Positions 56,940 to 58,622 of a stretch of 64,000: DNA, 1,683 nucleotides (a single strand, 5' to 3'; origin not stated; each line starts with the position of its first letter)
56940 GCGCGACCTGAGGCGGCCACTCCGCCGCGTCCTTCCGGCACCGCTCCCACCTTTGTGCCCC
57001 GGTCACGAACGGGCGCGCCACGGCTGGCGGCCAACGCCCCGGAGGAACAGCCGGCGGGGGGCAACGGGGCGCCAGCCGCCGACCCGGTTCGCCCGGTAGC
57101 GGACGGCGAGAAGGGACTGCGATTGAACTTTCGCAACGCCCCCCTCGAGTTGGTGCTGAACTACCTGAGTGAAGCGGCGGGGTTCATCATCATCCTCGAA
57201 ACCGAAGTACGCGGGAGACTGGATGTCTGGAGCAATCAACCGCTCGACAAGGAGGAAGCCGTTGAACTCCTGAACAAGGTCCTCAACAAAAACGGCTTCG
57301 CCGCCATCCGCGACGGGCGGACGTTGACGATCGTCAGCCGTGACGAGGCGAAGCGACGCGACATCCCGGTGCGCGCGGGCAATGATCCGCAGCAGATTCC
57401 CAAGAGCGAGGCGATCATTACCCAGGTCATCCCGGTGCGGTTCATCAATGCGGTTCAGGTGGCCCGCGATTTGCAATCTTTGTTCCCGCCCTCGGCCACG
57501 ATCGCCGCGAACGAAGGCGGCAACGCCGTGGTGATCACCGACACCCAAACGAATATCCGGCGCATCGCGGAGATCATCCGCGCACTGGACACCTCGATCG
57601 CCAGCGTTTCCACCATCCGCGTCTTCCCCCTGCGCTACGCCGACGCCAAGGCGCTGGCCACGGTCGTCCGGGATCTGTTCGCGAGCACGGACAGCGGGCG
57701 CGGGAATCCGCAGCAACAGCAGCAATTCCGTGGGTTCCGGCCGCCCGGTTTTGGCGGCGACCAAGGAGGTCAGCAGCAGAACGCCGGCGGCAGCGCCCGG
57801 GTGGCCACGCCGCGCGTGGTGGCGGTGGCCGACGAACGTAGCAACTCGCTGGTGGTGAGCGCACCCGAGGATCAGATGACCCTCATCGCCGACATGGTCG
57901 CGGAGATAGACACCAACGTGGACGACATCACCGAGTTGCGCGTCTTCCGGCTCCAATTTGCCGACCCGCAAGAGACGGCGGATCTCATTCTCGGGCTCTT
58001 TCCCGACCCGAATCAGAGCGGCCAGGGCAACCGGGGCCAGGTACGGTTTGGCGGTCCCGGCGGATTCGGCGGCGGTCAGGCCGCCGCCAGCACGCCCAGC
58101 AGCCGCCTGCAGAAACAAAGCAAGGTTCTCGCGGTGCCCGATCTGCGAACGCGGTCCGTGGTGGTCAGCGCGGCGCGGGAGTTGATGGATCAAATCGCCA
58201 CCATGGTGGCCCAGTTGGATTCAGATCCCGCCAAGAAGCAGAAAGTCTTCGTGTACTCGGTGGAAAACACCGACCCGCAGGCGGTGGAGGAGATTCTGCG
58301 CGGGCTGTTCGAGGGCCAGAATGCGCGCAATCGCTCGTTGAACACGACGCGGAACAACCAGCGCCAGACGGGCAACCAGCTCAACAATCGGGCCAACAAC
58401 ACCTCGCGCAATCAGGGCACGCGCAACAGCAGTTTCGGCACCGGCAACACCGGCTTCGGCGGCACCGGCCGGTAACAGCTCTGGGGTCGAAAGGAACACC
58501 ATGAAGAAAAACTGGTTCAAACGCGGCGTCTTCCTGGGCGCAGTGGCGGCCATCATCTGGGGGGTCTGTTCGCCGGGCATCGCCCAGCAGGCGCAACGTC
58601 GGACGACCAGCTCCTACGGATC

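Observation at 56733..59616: Secretin of the type II secretion-like operon is split into two separately exported proteins, with the break inside its last ring-building domain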

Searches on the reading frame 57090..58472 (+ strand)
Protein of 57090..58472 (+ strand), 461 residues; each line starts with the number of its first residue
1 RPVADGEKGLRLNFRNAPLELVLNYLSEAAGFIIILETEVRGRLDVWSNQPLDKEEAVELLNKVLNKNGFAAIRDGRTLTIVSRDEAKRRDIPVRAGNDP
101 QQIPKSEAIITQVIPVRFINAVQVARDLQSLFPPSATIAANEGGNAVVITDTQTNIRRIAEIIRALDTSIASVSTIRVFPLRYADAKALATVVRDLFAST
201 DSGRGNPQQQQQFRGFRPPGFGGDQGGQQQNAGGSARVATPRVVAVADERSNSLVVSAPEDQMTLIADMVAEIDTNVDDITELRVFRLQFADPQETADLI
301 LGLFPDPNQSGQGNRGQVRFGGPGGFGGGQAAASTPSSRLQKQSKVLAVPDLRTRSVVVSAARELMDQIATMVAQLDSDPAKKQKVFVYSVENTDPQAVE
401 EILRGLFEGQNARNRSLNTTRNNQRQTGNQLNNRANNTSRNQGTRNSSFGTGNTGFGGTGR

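Call 78: predict_structure(alignment_id=A7)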
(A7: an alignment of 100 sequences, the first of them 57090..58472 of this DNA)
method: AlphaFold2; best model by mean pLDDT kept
length: 461 residues; sequences in the alignment: 100
mean_pLDDT: 76.0   pTM: 0.49
mean pLDDT of the five models: 76.0, 74.7, 74.2, 74.2, 74.0
residues with pLDDT >= 90: 183; 70-90: 141; 50-70: 36; < 50: 101
segments of 3 or more residues with pLDDT < 50: 203-210, 217-238, 312-333, 411-432, 437-461
pLDDT, mean of each block of 10 residues (from residue 1): 85 92 93 92 88 91 90 90 87 84 90 91 92 90 92 93 87 83 91 82 46 49 37 44 88 92 92 75 91 94 79 44 41 55 85 95 90 90 76 78 71 40 40 48 38 38 35
secondary structure, 60 per line:
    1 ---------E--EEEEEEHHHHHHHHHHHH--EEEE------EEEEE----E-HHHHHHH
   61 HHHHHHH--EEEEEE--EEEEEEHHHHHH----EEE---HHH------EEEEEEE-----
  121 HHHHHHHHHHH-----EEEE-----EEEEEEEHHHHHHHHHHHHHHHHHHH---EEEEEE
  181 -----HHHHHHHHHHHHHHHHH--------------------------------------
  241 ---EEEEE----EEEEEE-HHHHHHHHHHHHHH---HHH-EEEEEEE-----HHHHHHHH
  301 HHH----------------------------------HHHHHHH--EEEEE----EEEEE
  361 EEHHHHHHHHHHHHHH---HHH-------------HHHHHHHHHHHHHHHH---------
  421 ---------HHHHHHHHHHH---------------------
elements in order: E13-18 H19-30 E33-36 E43-47 H54-67 E70-75 E78-83 H84-89 E94-96 E109-115 H121-131 E137-140 E146-152 H153-171 E175-180 H186-202 E244-248 E253-258 H260-273 E281-287 H293-303 H338-344 E347-351 E356-362 H363-376 H396-411 H430-440

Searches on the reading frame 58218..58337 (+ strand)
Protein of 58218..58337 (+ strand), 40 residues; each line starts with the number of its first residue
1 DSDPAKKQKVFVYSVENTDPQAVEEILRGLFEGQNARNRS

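Call 16: search_protein_families(library=pfam, proteins=[window:58218-58337:+], max_evalue=10)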
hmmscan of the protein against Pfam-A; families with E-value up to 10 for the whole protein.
seq(40 aa): 1 family
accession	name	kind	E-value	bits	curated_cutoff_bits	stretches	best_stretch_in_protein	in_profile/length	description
PF03958.22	Secretin_N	-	0.058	14.1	28.2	1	10-34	1-25/69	Bacterial type II/III secretion system short domain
